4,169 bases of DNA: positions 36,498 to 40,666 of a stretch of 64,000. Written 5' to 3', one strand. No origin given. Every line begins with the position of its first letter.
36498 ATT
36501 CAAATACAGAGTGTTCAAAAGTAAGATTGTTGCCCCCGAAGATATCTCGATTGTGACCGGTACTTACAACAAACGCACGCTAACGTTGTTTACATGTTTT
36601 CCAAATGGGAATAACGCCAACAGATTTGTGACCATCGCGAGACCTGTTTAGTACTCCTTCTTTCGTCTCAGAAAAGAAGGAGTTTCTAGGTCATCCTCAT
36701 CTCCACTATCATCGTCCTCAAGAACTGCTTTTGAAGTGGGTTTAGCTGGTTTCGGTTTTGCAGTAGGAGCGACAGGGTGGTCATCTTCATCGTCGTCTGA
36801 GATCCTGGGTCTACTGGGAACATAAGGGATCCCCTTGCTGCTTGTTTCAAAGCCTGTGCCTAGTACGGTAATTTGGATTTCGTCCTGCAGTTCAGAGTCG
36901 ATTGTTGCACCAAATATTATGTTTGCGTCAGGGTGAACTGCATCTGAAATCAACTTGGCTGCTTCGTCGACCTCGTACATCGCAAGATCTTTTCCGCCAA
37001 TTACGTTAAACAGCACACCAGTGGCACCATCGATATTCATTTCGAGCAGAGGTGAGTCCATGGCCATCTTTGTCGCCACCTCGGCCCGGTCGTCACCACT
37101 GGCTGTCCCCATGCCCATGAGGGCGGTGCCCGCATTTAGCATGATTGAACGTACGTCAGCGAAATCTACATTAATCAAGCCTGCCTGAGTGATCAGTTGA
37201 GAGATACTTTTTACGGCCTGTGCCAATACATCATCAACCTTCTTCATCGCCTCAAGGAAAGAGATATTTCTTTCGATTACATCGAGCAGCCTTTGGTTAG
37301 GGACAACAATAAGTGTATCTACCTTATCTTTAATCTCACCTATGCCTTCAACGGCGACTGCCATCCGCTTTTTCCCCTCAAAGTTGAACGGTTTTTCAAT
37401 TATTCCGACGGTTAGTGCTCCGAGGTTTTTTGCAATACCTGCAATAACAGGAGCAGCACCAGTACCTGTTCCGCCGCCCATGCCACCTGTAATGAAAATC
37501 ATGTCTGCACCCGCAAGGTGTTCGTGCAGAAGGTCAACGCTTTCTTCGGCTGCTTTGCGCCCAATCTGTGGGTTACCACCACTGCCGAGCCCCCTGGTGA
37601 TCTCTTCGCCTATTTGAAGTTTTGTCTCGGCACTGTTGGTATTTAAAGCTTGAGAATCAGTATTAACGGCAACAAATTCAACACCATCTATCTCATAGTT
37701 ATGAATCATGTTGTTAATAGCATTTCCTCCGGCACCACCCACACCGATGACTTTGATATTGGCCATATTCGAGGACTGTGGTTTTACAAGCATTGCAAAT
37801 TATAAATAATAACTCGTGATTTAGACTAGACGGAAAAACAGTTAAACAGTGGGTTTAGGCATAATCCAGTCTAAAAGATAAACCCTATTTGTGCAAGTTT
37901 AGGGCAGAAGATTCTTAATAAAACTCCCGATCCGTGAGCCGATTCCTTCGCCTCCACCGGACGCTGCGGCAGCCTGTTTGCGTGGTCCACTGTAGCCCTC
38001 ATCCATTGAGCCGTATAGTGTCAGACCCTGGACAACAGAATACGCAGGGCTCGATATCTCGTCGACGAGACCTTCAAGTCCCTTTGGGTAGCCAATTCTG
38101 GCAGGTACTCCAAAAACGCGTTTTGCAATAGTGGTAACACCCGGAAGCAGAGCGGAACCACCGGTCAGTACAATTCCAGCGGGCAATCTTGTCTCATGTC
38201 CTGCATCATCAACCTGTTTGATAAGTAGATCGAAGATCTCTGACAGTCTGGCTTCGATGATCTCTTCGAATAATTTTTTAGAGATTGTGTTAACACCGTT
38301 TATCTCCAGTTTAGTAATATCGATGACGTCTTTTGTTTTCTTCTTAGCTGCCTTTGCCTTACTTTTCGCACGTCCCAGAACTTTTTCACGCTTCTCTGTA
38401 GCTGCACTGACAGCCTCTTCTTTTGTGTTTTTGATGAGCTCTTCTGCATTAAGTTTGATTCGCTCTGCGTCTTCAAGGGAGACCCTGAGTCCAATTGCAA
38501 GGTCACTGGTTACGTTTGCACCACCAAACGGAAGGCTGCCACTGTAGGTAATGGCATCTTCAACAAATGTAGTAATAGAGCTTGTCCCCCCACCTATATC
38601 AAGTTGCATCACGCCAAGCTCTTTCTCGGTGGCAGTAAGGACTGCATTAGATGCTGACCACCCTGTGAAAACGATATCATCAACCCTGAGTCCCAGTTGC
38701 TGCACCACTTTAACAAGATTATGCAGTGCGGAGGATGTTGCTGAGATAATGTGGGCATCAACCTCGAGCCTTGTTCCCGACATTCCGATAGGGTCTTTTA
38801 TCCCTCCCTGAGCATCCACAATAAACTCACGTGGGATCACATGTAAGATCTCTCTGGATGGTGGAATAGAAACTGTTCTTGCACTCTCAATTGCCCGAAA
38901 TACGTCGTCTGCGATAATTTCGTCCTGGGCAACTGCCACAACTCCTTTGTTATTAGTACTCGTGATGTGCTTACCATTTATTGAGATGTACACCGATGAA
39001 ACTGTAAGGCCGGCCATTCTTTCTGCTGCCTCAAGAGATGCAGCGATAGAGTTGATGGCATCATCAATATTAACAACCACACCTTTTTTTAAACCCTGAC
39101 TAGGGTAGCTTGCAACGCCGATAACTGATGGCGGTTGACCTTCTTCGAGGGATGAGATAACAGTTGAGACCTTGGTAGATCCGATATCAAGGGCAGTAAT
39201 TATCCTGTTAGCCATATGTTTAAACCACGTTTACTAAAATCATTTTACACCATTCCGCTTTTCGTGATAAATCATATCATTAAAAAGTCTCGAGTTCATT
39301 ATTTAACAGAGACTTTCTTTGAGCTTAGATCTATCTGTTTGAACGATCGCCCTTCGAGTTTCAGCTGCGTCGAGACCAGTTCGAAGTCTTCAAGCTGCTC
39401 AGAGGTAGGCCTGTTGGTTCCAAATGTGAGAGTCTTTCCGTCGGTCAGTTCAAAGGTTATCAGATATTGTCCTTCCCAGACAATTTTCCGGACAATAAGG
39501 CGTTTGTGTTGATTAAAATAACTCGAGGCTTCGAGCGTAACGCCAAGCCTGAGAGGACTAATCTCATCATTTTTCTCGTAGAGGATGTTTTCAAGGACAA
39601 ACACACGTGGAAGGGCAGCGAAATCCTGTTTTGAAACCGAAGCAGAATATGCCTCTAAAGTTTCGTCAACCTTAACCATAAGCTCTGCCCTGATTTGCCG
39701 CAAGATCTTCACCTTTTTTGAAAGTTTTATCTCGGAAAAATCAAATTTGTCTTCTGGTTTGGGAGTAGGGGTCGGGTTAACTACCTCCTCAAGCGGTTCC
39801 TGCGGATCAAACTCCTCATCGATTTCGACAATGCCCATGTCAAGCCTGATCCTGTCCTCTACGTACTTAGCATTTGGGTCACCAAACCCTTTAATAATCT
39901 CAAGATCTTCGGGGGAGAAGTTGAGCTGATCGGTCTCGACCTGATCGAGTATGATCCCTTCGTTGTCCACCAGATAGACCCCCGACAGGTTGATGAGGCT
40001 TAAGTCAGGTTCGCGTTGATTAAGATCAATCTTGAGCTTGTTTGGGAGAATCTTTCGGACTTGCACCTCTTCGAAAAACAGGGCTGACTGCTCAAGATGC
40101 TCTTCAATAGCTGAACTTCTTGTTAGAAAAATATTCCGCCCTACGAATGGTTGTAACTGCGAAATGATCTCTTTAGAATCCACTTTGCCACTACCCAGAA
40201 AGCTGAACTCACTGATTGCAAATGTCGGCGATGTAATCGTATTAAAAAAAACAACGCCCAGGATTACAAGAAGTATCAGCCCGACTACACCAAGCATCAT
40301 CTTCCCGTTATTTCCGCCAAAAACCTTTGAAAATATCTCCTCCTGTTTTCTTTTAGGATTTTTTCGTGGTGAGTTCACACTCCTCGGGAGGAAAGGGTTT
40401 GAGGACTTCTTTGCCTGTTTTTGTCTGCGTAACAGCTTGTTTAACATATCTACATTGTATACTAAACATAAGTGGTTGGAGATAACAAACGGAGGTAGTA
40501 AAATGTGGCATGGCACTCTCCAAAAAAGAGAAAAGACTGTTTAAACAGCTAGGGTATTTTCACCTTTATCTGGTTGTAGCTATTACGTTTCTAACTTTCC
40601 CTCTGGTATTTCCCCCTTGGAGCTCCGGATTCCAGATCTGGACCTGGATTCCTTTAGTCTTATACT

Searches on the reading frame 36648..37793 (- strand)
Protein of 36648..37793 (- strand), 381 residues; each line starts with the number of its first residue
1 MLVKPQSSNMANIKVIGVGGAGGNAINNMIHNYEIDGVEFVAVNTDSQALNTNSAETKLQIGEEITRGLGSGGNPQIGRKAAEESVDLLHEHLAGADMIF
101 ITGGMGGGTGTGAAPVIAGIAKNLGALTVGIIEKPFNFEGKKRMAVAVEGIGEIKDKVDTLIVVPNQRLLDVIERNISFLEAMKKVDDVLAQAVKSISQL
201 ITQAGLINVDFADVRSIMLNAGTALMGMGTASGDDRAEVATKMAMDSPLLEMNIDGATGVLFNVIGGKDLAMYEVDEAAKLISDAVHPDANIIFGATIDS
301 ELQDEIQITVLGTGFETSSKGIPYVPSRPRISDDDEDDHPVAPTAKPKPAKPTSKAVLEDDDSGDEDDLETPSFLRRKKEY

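Call 61: search_protein_families(library=pfam, proteins=[window:36648-37793:-], max_evalue=0.00001)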
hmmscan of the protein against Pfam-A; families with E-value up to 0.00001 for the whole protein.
window:36648-37793:- (381 aa): 2 families
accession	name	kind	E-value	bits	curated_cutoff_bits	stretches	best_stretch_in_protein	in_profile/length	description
PF00091.31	Tubulin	-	7.6e-48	163.8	33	1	12-173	1-189/190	Tubulin/FtsZ family, GTPase domain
PF12327.13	FtsZ_C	-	1.1e-32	112.6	27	1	222-316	1-95/95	FtsZ family, C-terminal domain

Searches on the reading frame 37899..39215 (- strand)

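Call 23: search_protein_families(library=pfam, proteins=[window:37899-39215:-], max_evalue=0.001)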
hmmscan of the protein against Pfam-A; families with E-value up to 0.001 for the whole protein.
window:37899-39215:- (438 aa): 5 families
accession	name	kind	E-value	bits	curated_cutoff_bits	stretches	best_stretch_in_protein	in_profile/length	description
PF14450.12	FtsA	-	1.8e-33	116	31.8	2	205-397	3-127/127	Cell division protein FtsA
PF02491.25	SHS2_FTSA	-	7.9e-31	106.7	25.4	1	81-157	1-78/79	SHS2 domain inserted in FTSA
PF06723.19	MreB_Mbl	-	2.3e-06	27.1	27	1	198-374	143-303/327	MreB/Mbl protein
PF11104.14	PilM_2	-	3.5e-06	26.6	27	1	189-258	169-238/340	Type IV pilus assembly protein PilM;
PF06277.17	EutA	-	0.00014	21.4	27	1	191-242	134-185/475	Ethanolamine utilisation protein EutA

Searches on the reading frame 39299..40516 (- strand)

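Call 23: search_protein_families(library=pfam, proteins=[window:39299-40516:-], max_evalue=0.001)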
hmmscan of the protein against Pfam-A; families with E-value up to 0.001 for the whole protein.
window:39299-40516:- (405 aa): 1 family
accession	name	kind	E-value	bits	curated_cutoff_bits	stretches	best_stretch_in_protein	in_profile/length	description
PF08478.15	POTRA_1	-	2.8e-07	31.2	23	1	99-166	1-67/69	POTRA domain, FtsQ-type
